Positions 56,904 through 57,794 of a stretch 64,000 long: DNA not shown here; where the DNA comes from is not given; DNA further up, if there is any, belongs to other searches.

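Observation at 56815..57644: Candidate invertible promoter between a Hin/Mpi-type serine invertase and a 5-gene surface-glycan decoration operon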

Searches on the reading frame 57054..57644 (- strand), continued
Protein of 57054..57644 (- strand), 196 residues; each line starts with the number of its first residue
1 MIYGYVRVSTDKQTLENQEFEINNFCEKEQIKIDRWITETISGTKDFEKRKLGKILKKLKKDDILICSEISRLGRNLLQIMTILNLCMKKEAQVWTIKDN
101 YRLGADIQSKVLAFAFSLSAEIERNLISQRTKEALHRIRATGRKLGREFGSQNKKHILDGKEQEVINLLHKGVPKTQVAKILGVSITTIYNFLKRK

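Call 48: search_protein_families(library=pfam, proteins=[L003:4858-5451:+, L011:4785-5387:+, L011:24-2285:+, L011:5380-6378:+, L027:2581-4779:+, L027:6924-7925:+, L017:6873-7451:+, L017:7544-8683:+, L017:8699-11968:+, L013:2306-3310:+], max_evalue=0.001)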
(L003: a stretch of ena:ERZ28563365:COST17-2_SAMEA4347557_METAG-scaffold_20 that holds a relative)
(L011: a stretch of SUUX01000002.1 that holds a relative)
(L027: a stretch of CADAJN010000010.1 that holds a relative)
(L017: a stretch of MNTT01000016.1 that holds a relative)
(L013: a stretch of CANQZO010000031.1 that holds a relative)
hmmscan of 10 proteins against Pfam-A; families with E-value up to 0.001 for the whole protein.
L003:4858-5451:+ (197 aa): 1 family
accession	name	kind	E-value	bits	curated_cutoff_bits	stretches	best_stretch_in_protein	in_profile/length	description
PF02796.21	HTH_7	-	0.00091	19.8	23.8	0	142-178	2-39/45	Helix-turn-helix domain of resolvase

L011:4785-5387:+ (200 aa): 1 family
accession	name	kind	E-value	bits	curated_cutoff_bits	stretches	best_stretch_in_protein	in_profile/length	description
PF00239.26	Resolvase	-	1.3e-05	25.8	23.3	1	3-134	2-144/145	Resolvase, N terminal domain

L011:24-2285:+ (753 aa): 2 families
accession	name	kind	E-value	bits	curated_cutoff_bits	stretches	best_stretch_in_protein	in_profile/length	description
PF13550.12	Phage-tail_3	-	6.5e-17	62.3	23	1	489-642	2-153/164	Putative phage tail protein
PF24801.1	FNIII-A_GpJ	-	8.2e-15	55.5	27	1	262-386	8-123/126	Tip attachment protein J,FNIII-A domain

L011:5380-6378:+ (332 aa): 49 families (the best 25 are shown)
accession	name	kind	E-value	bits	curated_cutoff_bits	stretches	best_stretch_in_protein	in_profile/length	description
PF13936.12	HTH_38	-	8e-25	86.8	27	0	292-323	12-43/44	Helix-turn-helix domain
PF13384.12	HTH_23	-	3.3e-22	78.1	24.6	1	292-323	9-39/50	Homeodomain-like domain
PF08281.18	Sigma70_r4_2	-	3.7e-19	68.5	25.7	1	290-322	15-48/54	Sigma-70, region 4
PF02796.21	HTH_7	-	3.6e-17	62.6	23.8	0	292-317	13-38/45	Helix-turn-helix domain of resolvase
PF00196.25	GerE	-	2.7e-15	56.2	23.5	0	291-326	8-43/57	Bacterial regulatory proteins, luxR family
PF04545.22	Sigma70_r4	-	1.4e-14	53.8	24.1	0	291-321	10-41/50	Sigma-70, region 4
PF13518.12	HTH_28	-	3.3e-14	53.1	25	0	292-327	4-38/52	Helix-turn-helix domain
PF13412.12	HTH_24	-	2.1e-12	46.8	21.9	1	299-327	16-44/48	Winged helix-turn-helix DNA-binding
PF01527.26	HTH_Tnp_1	-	6.5e-12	45.9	24.1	0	59-101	12-57/75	Transposase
PF12840.13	HTH_20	-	1.2e-11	44.9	27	0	299-325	17-43/51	Helix-turn-helix domain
PF04255.20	DUF433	-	4.5e-11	42.9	23.6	0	135-168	20-54/56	Protein of unknown function (DUF433)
PF14493.12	HTH_40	-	1.4e-10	41.7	27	0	294-321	6-33/89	Helix-turn-helix domain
PF08279.18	HTH_11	-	2.1e-10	40.7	25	0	192-219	12-40/55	HTH domain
PF15978.11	TnsD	-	3.5e-10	39.9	32.4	0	285-327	181-226/355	Tn7-like transposition protein D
PF01381.28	HTH_3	-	5.3e-10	39.6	23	0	66-84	6-24/55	Helix-turn-helix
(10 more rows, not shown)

L027:2581-4779:+ (732 aa): 2 families
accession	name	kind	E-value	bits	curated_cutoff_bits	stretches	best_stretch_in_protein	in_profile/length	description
PF13550.12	Phage-tail_3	-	1.2e-20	74.4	23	1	470-617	4-152/164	Putative phage tail protein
PF24801.1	FNIII-A_GpJ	-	3.9e-13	50.1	27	1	260-362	24-120/126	Tip attachment protein J,FNIII-A domain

L027:6924-7925:+ (333 aa): 3 families
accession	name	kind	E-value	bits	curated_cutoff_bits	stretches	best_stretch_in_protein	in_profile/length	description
PF00535.33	Glycos_transf_2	-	5.2e-34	118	23.3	1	7-167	1-166/168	Glycosyl transferase family 2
PF10111.15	Glyco_tranf_2_2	-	5.1e-13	49.6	27.3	1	7-107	1-105/276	Glycosyltransferase like family 2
PF13641.12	Glyco_tranf_2_3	-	1.3e-10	42.2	27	1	4-124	1-126/230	Glycosyltransferase like family 2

L017:6873-7451:+ (192 aa): 7 families
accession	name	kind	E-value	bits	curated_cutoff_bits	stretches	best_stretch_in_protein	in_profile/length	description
PF02796.21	HTH_7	-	1.5e-05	25.5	23.8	1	154-179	14-39/45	Helix-turn-helix domain of resolvase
PF00239.26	Resolvase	-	1.8e-05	25.3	23.3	1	13-120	14-131/145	Resolvase, N terminal domain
PF13551.12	HTH_29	-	7.7e-05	23.1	28.1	1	157-187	7-38/64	Winged helix-turn helix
PF13384.12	HTH_23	-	0.00011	22.4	24.6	1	154-184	10-40/50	Homeodomain-like domain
PF13518.12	HTH_28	-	0.00025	21.5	25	1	152-186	4-37/52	Helix-turn-helix domain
PF04218.19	CENP-B_N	-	0.00034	20.6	21.2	1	161-184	22-45/53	CENP-B N-terminal DNA-binding domain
PF00196.25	GerE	-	0.00037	20.5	23.5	1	146-185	2-41/57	Bacterial regulatory proteins, luxR family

L017:7544-8683:+ (379 aa): 1 family
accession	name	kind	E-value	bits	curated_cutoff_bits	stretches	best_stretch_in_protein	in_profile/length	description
PF01075.23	Glyco_transf_9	-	0.00072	19.4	22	0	234-328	117-218/247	Glycosyltransferase family 9 (heptosyltransferase)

L017:8699-11968:+ (1089 aa): 2 families
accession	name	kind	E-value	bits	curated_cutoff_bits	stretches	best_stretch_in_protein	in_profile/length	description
PF01501.26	Glyco_transf_8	-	9.8e-33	114.2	24.3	1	6-240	1-248/253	Glycosyl transferase family 8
PF01075.23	Glyco_transf_9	-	1.8e-10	41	22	1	956-1020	173-237/247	Glycosyltransferase family 9 (heptosyltransferase)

L013:2306-3310:+ (334 aa): 8 families
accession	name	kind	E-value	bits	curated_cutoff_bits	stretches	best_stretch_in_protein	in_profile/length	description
PF02719.21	Polysacc_synt_2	-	9.8e-100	333.9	20.2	1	8-286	1-292/293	Polysaccharide biosynthesis protein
PF01370.27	Epimerase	-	3.3e-22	79.5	20.9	1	8-223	1-227/240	NAD dependent epimerase/dehydratase family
PF16363.11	GDP_Man_Dehyd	-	2.1e-14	54.2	27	1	9-134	1-132/332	GDP-mannose 4,6 dehydratase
PF01073.25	3Beta_HSD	-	9.7e-14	51.5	22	1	9-137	1-122/280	3-beta hydroxysteroid dehydrogenase/isomerase family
PF07993.18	NAD_binding_4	-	3.7e-11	43.1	20.1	1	10-139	1-144/258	Male sterility protein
PF04321.23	RmlD_sub_bind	-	1.3e-09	38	27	1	7-177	2-154/287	RmlD substrate binding domain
PF13460.12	NAD_binding_10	-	5e-06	26.9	27.2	1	52-134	33-101/184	NAD(P)H-binding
PF08659.16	KR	-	3.7e-05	24.2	22.6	1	7-130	2-135/180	KR domain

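Call 49: search_protein_families(library=pfam, proteins=[L043:7010-7900:+, L043:7902-8786:+, L043:4391-5062:+, L043:5088-5606:+, L051:3327-4190:+, L012:1590-2582:+, L012:2579-3358:+, L026:6937-7704:+, L026:4603-5490:+, L015:5269-5871:+], max_evalue=0.001)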
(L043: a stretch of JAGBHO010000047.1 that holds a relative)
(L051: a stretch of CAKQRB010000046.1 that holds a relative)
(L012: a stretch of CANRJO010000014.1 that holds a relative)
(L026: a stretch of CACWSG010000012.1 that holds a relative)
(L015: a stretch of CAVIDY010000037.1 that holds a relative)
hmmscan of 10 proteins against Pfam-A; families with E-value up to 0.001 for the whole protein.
L043:7010-7900:+ (296 aa): 3 families
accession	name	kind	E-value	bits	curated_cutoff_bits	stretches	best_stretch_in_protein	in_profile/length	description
PF00535.33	Glycos_transf_2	-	8.8e-32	110.8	23.3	1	14-142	1-129/168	Glycosyl transferase family 2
PF13641.12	Glyco_tranf_2_3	-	1.3e-14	55.2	27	1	13-215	3-209/230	Glycosyltransferase like family 2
PF10111.15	Glyco_tranf_2_2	-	8.2e-12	45.6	27.3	1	14-216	1-223/276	Glycosyltransferase like family 2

L043:7902-8786:+ (294 aa): 2 families
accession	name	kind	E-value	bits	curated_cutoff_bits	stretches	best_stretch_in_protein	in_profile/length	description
PF00483.29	NTP_transferase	-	1.6e-70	238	21.2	1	2-237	1-242/245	Nucleotidyl transferase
PF12804.13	NTP_transf_3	-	1.6e-09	38.6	27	1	3-133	1-120/160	MobA-like NTP transferase domain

L043:4391-5062:+ (223 aa): 1 family
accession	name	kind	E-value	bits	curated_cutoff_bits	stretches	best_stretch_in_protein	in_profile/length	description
PF00302.23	CAT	-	3.3e-74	249.8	23.5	1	9-213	2-205/205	Chloramphenicol acetyltransferase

L043:5088-5606:+ (172 aa): 4 families
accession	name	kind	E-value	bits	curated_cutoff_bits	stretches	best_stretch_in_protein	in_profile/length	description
PF13527.13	Acetyltransf_9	-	2.2e-16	60.4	25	1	3-131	2-125/127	Acetyltransferase (GNAT) domain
PF00583.31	Acetyltransf_1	-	2e-10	41.4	20.7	1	13-130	3-116/116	Acetyltransferase (GNAT) family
PF13508.13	Acetyltransf_7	-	7.3e-10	39.5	27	1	50-132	5-84/84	Acetyltransferase (GNAT) domain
PF13673.13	Acetyltransf_10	-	4.7e-07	30.3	23.6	1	50-139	33-116/128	Acetyltransferase (GNAT) domain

L051:3327-4190:+ (287 aa): 3 families
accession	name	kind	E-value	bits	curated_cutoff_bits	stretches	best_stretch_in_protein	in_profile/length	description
PF00535.33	Glycos_transf_2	-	1.2e-30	107.1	23.3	1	5-135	1-131/168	Glycosyl transferase family 2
PF13641.12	Glyco_tranf_2_3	-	1e-11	45.8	27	1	4-224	3-227/230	Glycosyltransferase like family 2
PF10111.15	Glyco_tranf_2_2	-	5.5e-11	42.9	27.3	1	5-205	1-221/276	Glycosyltransferase like family 2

L012:1590-2582:+ (330 aa): 3 families
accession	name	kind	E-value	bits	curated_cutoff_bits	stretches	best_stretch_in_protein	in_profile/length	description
PF00535.33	Glycos_transf_2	-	2.3e-33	115.9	23.3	1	5-134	1-130/168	Glycosyl transferase family 2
PF10111.15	Glyco_tranf_2_2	-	1.5e-10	41.5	27.3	1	5-109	1-108/276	Glycosyltransferase like family 2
PF13641.12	Glyco_tranf_2_3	-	1.6e-07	32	27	1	2-114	1-118/230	Glycosyltransferase like family 2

L012:2579-3358:+ (259 aa): 2 families
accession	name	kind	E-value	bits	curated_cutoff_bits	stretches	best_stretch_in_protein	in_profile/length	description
PF00483.29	NTP_transferase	-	9.1e-22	78.3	21.2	1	2-224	1-212/245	Nucleotidyl transferase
PF12804.13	NTP_transf_3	-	1.3e-07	32.4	27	1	3-58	1-51/160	MobA-like NTP transferase domain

L026:6937-7704:+ (255 aa): 13 families
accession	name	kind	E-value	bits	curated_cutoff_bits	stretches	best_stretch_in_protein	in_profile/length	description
PF13518.12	HTH_28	-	9.3e-10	38.9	25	1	209-243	1-35/52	Helix-turn-helix domain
PF13384.12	HTH_23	-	1.6e-08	34.5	24.6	0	210-243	7-40/50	Homeodomain-like domain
PF13936.12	HTH_38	-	3.3e-08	33.6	27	0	211-236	11-36/44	Helix-turn-helix domain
PF08281.18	Sigma70_r4_2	-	1.6e-07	31.3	25.7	0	162-179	26-43/54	Sigma-70, region 4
PF00196.25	GerE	-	2.1e-06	27.7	23.5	1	148-182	3-37/57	Bacterial regulatory proteins, luxR family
PF02796.21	HTH_7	-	4.9e-06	27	23.8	0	211-235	12-36/45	Helix-turn-helix domain of resolvase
PF00239.26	Resolvase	-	6.1e-06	26.8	23.3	1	14-109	15-120/145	Resolvase, N terminal domain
PF01527.26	HTH_Tnp_1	-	2.2e-05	25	24.1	0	207-236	9-39/75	Transposase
PF06056.18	Terminase_5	-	5.4e-05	23.5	20.3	0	162-184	13-35/58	Putative ATPase subunit of terminase (gpP-like)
PF13551.12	HTH_29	-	0.00017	22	28.1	0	212-243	3-35/64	Winged helix-turn helix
PF07750.17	GcrA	-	0.00033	21.5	26.9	0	151-191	7-48/155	GcrA cell cycle regulator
PF15978.11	TnsD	-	0.00062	19.4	32.4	0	152-216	188-249/355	Tn7-like transposition protein D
PF13412.12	HTH_24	-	0.00093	19.2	21.9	0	218-244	15-41/48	Winged helix-turn-helix DNA-binding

L026:4603-5490:+ (295 aa): 2 families
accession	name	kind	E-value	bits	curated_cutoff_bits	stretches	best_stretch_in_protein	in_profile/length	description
PF01545.26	Cation_efflux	-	3.3e-40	138.4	26.6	1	18-209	1-198/198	Cation efflux family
PF16916.11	ZT_dimer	-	3.5e-11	43.4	26.7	1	213-283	1-77/78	Dimerisation domain of Zinc Transporter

L015:5269-5871:+ (200 aa): 0 families

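Call 51: search_protein_families(library=ncbifam, proteins=[L003:4858-5451:+, L003:5444-7174:+, L003:7174-8136:+], max_evalue=0.00001)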
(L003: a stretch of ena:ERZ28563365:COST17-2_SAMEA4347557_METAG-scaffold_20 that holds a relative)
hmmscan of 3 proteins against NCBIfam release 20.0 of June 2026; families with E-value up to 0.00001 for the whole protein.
L003:4858-5451:+ (197 aa): 1 family
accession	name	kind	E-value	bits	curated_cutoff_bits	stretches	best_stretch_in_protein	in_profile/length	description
NF009949.0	PRK13413.1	equivalog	2.1e-12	47.1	272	1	36-188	47-200/203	master DNA invertase Mpi family serine-type recombinase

L003:5444-7174:+ (576 aa): 19 families
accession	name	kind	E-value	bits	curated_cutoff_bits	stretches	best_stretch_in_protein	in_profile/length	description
NF007482.0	PRK10073.1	equivalog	1.8e-38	132.4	423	1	2-276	6-292/334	glycosyltransferase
NF047683.1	TeichurnBiosyTuaG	equivalog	2.8e-25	89.4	400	1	2-130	6-133/252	teichuronic acid biosynthesis protein TuaG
TIGR03937.1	PgaC_IcaA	equivalog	2.9e-20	72.6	422.3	1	2-96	45-140/407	poly-beta-1,6-N-acetyl-D-glucosamine synthase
NF041875.1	EPS_EpsD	equivalog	1.4e-19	70.7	370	1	4-101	1-99/325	exopolysaccharide biosynthesis glycosyltransferase EpsD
NF053739.1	GlytfEpsEBac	equivalog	2.4e-19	69.3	450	1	2-147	1-150/265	glycosyltransferase EpsE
NF050050.1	ProtGlycPglI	equivalog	5.1e-18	65.5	500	1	1-104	1-106/306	GalNAc(5)-diNAcBac-PP-undecaprenol beta-1,3-glucosyltransferase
NF041394.1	GtaseAglG_Halo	equivalog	4.2e-15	55.8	440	1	3-104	2-105/304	glucosyl-dolichyl phosphate glucuronosyltransferase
NF038302.1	EPS_HpsE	equivalog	1.7e-13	50.2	300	1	4-107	3-112/307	hormogonium polysaccharide biosynthesis glycosyltransferase HpsE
TIGR04283.1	glyco_like_mftF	equivalog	3.2e-13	49.8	182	1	4-106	1-97/221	TIGR04283 family arsenosugar biosynthesis glycosyltransferase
TIGR03111.1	glyc2_xrt_Gpos1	hypoth_equivalog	2.4e-12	46.4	363.95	1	1-100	48-150/439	TIGR03111 family XrtG-associated glycosyltransferase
NF007453.0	PRK10018.1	equivalog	2.6e-12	47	382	1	2-157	6-163/280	colanic acid biosynthesis glycosyltransferase WcaA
TIGR03965.1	mycofact_glyco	equivalog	6.8e-12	45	280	1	2-101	74-174/467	mycofactocin biosynthesis glycosyltransferase MftF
TIGR04017.1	WcaA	equivalog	7.9e-12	45.4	495.75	1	2-173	5-177/279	colanic acid biosynthesis glycosyltransferase WcaA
NF038299.1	EPS_HpsN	equivalog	3.4e-10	39.4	425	1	2-101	1-101/317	hormogonium polysaccharide biosynthesis glycosyltransferase HpsN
NF047588.1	GlcsyltransPgfSStrep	equivalog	1.4e-09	37.6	500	1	3-89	2-93/308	glycosyltransferase PgfS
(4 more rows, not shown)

L003:7174-8136:+ (320 aa): 3 families
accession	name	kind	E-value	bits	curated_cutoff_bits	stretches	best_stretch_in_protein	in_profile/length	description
TIGR00518.1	alaDH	equivalog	4.2e-26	91.8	391.85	1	4-291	3-329/370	alanine dehydrogenase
NF006942.0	PRK09424.1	equivalog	2.6e-14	52.8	383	1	4-116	3-118/510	Re/Si-specific NAD(P)(+) transhydrogenase subunit alpha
TIGR00561.1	pntA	equivalog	7.2e-10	38.1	444.4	0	9-118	7-119/511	Re/Si-specific NAD(P)(+) transhydrogenase subunit alpha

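Call 52: search_solved_structures(query=window:57054-57644:-, max_evalue=0.00001, show_alignments=2)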
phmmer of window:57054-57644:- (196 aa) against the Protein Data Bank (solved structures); distinct sequences matched with E-value up to 0.00001: 9.
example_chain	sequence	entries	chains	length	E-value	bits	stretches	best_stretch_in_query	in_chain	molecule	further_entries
4m6f_A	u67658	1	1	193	6.6e-14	55.2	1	1-191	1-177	DNA-invertase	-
3uj3_X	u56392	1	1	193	7.7e-13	51.7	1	1-191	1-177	DNA-invertase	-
1zr2_A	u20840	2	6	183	1.3e-11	47.7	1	2-193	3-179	Transposon gamma-delta resolvase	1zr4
5cy1_A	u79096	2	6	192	1.5e-11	47.5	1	2-194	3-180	Transposon Tn3 resolvase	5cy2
2gm4_A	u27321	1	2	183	2e-11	47.1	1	2-193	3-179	Transposon gamma-delta resolvase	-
1gdt_A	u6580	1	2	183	8.6e-11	45.1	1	2-193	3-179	PROTEIN (GAMMA DELTA RESOLVASE)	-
1gdr_A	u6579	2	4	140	6.7e-08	35.6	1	2-141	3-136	GAMMA DELTA-RESOLVASE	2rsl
2gm5_A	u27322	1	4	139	3e-07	33.5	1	2-135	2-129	Transposon gamma-delta resolvase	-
2r0q_C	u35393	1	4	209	1.6e-06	31.2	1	1-191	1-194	Putative transposon Tn552 DNA-invertase bin3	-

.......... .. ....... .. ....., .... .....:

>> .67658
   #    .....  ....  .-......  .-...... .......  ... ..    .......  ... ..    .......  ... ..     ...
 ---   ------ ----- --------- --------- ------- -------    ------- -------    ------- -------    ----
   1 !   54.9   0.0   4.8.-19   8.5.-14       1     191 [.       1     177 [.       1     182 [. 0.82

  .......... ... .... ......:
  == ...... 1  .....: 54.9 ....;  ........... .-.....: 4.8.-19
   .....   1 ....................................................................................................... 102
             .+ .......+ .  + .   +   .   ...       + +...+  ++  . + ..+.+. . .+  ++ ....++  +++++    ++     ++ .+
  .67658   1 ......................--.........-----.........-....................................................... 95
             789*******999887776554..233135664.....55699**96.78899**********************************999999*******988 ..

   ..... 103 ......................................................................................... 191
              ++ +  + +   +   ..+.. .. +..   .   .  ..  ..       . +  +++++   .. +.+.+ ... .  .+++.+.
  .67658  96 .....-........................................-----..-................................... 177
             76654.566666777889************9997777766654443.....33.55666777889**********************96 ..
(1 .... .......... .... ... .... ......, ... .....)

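Call 55: list_cluster_members(proteins=[window:57054-57644:-])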
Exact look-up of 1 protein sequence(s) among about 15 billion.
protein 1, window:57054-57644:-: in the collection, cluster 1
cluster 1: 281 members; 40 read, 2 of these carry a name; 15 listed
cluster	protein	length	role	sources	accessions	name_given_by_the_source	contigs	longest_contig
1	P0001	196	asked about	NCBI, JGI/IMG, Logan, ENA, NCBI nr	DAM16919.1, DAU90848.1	MAG TPA: integrase [Caudoviricetes sp.]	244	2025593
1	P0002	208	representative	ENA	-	-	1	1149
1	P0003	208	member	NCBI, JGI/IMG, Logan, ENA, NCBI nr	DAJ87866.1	MAG TPA: ParB protein [Caudoviricetes sp.]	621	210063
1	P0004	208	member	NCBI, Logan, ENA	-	-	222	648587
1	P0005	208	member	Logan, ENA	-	-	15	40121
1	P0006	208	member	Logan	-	-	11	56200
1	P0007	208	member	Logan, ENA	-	-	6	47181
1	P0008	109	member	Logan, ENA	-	-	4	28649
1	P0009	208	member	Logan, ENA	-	-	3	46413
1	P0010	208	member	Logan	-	-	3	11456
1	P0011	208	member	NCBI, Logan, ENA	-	-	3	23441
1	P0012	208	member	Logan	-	-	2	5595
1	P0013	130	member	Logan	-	-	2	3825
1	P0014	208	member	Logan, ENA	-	-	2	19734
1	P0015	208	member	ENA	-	-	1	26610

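Call 56: find_encoding_contigs(protein=P0003, flank=1500, max_places=10)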
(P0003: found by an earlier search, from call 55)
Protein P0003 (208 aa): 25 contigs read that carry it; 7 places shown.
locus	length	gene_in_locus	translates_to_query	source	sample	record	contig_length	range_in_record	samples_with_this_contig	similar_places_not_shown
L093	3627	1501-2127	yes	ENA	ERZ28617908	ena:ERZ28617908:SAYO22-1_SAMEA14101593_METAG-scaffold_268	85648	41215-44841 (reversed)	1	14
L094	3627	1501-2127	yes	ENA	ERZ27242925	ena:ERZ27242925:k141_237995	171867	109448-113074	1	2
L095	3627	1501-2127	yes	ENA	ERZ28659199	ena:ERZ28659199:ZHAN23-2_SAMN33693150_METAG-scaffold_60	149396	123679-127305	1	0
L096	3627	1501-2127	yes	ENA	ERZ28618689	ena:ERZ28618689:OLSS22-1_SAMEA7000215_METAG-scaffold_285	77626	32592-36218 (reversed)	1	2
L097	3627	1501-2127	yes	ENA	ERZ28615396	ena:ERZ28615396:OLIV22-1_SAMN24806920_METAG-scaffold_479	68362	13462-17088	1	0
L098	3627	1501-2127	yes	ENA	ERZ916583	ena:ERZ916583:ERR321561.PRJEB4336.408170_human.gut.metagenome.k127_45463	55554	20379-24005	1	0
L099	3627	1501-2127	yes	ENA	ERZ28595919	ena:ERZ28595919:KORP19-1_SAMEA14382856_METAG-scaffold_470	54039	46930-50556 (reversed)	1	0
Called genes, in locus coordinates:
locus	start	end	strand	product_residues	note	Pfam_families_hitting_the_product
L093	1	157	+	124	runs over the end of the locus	PF19889:DUF6362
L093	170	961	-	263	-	-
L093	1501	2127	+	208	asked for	PF02195:ParB_N (weak)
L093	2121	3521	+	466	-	PF02195:ParB_N, PF13489:Methyltransf_23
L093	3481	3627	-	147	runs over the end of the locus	-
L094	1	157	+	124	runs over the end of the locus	PF19889:DUF6362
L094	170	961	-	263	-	-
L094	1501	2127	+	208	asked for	PF02195:ParB_N (weak)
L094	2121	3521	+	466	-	PF02195:ParB_N, PF13489:Methyltransf_23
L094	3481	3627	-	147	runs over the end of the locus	-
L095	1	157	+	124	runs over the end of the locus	PF19889:DUF6362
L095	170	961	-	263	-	-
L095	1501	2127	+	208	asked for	PF02195:ParB_N (weak)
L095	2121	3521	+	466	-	PF02195:ParB_N, PF13489:Methyltransf_23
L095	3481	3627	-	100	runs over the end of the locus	-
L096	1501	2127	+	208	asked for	PF02195:ParB_N (weak)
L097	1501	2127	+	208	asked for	PF02195:ParB_N (weak)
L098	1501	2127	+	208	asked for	PF02195:ParB_N (weak)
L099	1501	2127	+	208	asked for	PF02195:ParB_N (weak)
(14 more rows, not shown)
